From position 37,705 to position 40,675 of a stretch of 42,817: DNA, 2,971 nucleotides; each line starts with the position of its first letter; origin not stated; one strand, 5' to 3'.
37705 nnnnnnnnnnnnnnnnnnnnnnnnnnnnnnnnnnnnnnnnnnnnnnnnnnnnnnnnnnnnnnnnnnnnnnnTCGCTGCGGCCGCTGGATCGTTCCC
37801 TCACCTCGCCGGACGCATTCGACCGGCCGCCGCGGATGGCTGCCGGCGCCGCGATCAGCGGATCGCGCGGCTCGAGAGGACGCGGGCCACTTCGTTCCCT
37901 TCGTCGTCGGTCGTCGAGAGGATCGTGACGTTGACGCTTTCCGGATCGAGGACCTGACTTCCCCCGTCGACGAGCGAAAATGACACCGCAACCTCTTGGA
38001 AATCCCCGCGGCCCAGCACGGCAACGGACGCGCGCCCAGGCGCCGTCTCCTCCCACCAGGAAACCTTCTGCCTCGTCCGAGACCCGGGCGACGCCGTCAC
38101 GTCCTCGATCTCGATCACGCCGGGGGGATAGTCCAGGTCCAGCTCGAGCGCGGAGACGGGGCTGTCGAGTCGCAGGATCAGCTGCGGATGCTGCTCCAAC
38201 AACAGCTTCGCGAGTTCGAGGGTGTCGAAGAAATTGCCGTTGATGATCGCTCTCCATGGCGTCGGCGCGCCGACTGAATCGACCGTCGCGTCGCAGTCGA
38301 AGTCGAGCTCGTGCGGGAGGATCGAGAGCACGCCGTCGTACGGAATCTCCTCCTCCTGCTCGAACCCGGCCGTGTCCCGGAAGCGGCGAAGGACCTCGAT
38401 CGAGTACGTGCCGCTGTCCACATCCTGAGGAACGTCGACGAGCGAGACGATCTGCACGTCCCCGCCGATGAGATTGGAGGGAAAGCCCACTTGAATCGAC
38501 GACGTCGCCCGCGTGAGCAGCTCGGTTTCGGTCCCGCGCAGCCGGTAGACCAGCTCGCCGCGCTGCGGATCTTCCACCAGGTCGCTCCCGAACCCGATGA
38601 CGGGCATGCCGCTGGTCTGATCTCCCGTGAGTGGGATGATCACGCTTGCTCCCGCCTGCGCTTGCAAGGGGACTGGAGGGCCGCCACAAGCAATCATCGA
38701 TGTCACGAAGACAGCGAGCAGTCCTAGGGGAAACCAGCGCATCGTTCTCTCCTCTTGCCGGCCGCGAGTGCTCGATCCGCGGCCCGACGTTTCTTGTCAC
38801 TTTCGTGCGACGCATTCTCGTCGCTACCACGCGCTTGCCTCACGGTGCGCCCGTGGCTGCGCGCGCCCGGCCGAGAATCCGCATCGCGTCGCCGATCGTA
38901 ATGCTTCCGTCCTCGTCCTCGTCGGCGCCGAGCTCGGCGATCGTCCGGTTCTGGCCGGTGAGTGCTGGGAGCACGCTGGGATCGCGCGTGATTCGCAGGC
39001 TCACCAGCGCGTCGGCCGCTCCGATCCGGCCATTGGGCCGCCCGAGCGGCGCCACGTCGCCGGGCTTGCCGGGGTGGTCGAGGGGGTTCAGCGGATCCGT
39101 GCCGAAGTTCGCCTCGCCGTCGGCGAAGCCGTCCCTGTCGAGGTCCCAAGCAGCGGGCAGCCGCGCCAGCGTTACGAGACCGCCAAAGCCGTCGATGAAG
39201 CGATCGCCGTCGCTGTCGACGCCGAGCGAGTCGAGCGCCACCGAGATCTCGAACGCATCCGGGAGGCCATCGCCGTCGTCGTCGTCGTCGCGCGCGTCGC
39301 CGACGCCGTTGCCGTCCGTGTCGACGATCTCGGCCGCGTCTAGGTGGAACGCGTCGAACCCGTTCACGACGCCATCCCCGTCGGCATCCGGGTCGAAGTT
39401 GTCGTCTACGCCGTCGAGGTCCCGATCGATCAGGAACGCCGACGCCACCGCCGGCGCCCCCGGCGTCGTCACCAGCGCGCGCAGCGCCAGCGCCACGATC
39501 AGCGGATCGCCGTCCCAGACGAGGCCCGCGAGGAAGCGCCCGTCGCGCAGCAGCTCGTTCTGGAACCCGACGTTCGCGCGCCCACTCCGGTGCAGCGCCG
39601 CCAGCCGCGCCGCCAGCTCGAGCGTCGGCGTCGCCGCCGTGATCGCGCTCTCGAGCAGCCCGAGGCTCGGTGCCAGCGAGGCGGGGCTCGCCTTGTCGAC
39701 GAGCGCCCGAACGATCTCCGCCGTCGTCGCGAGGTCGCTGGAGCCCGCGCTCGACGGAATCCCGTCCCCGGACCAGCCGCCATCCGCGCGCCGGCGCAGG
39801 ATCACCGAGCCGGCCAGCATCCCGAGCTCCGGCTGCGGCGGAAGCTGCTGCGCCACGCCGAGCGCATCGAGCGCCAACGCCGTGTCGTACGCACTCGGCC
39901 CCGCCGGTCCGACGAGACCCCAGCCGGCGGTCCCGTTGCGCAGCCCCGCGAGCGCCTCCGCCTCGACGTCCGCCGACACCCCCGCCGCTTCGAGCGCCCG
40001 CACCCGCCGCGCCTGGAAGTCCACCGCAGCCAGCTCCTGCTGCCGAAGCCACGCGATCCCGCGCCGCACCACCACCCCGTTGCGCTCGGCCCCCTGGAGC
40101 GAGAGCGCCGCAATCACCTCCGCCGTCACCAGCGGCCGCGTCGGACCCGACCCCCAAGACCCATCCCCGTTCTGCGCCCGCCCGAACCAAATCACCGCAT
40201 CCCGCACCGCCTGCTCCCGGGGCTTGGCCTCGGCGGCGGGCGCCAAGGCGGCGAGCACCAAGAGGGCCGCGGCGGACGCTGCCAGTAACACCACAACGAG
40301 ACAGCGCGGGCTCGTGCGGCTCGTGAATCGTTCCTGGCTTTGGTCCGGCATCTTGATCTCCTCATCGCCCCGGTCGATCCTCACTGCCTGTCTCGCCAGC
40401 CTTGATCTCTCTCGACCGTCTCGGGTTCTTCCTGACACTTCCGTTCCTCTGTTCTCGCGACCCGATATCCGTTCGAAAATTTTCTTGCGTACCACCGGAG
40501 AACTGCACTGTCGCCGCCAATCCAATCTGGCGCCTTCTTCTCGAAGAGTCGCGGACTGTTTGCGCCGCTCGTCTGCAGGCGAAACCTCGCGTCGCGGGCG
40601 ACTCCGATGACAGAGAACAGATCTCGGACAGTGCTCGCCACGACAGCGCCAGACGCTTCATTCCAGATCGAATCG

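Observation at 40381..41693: Unassigned Rhs C-terminal tip plus overlapping membrane-anchored ORF on a low-GC cassette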

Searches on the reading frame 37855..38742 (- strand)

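Call 4: search_protein_families(library=pfam, proteins=[window:37855-38742:-], max_evalue=1)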
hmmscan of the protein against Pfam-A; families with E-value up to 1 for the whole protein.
window:37855-38742:- (295 aa): 1 family
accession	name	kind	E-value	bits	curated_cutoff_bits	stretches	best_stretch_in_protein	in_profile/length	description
PF09649.15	CHZ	-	0.093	12.6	23.3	1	220-234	18-32/34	Histone chaperone domain CHZ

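Call 5: search_protein_families(library=ncbifam, proteins=[window:37855-38742:-], max_evalue=1)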
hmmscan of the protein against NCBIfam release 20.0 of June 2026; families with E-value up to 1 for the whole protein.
window:37855-38742:- (295 aa): 1 family
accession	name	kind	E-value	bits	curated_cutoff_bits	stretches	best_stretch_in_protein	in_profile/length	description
NF033066.0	APH_3p_VIIIa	exception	0.079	12.3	520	0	55-102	19-63/267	aminoglycoside O-phosphotransferase APH(3')-VIIIa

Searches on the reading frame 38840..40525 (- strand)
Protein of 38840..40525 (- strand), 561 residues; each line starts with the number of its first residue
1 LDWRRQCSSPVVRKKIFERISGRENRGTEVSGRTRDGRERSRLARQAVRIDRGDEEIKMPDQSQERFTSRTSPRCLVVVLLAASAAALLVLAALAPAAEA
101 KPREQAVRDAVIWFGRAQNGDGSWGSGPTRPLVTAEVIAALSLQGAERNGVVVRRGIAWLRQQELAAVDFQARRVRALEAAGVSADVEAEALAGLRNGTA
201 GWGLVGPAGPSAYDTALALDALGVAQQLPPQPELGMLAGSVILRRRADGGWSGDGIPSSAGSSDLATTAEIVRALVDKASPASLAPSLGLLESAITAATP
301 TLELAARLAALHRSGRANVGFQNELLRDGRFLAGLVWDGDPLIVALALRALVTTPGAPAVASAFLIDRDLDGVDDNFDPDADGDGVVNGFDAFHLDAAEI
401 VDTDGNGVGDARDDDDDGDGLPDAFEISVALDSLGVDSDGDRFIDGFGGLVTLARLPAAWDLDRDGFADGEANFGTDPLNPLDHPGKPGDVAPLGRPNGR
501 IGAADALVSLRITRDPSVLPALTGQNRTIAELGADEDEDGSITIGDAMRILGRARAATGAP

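Call 4: search_protein_families(library=pfam, proteins=[window:38840-40525:-], max_evalue=1)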
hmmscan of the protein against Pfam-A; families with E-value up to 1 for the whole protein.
window:38840-40525:- (561 aa): 4 families
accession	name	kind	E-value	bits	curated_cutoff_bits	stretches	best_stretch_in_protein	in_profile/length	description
PF13243.12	SQHop_cyclase_C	-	0.0023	17.5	26.1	1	89-126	192-228/319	Squalene-hopene cyclase C-terminal domain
PF13249.12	SQHop_cyclase_N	-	0.027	14.1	26.2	1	93-161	218-283/291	Squalene-hopene cyclase N-terminal domain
PF18884.5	TSP3_bac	-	0.06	13.7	25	1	415-427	1-13/22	Bacterial TSP3 repeat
PF13663.11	DUF4148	-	0.13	13.1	27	1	80-140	12-48/62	Domain of unknown function (DUF4148)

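Call 5: search_protein_families(library=ncbifam, proteins=[window:38840-40351:-], max_evalue=1)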
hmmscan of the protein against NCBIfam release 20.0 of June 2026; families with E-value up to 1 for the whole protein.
window:38840-40351:- (503 aa): 8 families
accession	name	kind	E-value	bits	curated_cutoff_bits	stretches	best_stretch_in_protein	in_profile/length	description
NF047638.1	throspo3_MtsC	equivalog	3.2e-05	23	350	1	301-366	104-170/428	cell-cell cohesion MYXO-CTERM protein MtsC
NF053823.1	SCO2321_fam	equivalog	0.0005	19.1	300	1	27-95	105-170/405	SCO2321 family membrane protein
NF033765.2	gliding_CglD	equivalog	0.0013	16.6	400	1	314-388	170-238/1124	adventurous gliding motility lipoprotein CglD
TIGR01507.1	hopene_cyclase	equivalog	0.0082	14.6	431.1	1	32-68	508-543/640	squalene--hopene cyclase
NF053691.1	BamM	equivalog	0.012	14.6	315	1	308-377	226-299/376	BamM family beta-barrel-assembly machinery protein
TIGR01787.1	squalene_cyclas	subfamily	0.058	12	322.7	1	29-67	490-528/622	squalene/oxidosqualene cyclases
TIGR03463.1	osq_cycl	subfamily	0.1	10.9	851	1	42-105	36-103/634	2,3-oxidosqualene cyclase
NF047639.1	throspo3_MtsD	equivalog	0.33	9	800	1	353-406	388-443/651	cell-cell cohesion protein MtsD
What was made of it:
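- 37855..40351 (-): Two conserved downstream genes, probably co-transcribed. One is a 503-aa secreted protein with TSP3-type repeats (40351-38840). The other is a 295-aa lipoprotein (38742-37855). They are context, not part of the toxin module. There are weak TSP3_bac and MtsC-like hits (calls 4, 5).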

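Call 30: find_related_loci(query=A3, collection=genome_contigs, flank=10000)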
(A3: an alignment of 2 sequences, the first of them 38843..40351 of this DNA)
Query A3 (503 aa) in genome_contigs; peptide patterns used: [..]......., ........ (x = any residue, [..] = any of these).
89 stretches matched a pattern; 4 encode a relative of the query (tblastn E <= 1e-3); 4 distinct loci.
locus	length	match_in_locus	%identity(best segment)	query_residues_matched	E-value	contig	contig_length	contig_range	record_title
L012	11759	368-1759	83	40-503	0e+0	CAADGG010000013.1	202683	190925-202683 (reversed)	uncultured proteobacterium isolate PRO3.fa.gz genome assembly, contig: k127_306629, whole genome shotgun sequence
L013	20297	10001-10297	36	16-102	4e-6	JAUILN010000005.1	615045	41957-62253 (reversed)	MAG: bacterium isolate Co_bin.47 NODE_73_length_615045_cov_13.148124, whole genome shotgun sequence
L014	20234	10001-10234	33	26-102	5e-6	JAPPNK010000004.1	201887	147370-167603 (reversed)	MAG: Candidatus Poribacteria bacterium isolate RHO3_bin_6 NODE_123_length_201887_cov_150.181919, whole genome shotgun se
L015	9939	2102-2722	26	23-230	2e-5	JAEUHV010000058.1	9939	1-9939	MAG: Planctomycetota bacterium isolate new MAG-26 k141_2001948, whole genome shotgun sequence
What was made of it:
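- Tried and rejected: The downstream gene found L012 (call 30).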

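Call 53: list_cluster_members(proteins=[P0001, P0002, P0003, P0005, window:38843-40351:-, window:37858-38742:-])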
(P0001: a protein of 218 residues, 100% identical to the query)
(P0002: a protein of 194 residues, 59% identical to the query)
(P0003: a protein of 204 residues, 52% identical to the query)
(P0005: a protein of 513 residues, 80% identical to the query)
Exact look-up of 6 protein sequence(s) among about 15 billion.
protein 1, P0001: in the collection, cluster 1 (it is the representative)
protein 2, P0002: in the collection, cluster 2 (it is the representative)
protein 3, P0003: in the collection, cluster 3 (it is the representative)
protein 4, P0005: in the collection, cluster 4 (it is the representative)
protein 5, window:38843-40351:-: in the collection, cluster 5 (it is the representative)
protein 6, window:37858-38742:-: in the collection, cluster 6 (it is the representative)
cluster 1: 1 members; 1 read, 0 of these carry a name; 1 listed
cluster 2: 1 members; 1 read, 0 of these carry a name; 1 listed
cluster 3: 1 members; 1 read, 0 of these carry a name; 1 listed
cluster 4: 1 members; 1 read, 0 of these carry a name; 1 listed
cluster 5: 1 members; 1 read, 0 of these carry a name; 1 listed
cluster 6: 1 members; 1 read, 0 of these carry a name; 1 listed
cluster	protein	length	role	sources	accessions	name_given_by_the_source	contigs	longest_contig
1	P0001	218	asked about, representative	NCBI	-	-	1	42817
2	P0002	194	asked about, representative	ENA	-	-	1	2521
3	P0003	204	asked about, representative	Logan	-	-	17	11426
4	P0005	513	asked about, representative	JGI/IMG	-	-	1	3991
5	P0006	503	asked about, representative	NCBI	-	-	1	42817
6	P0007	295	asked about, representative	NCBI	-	-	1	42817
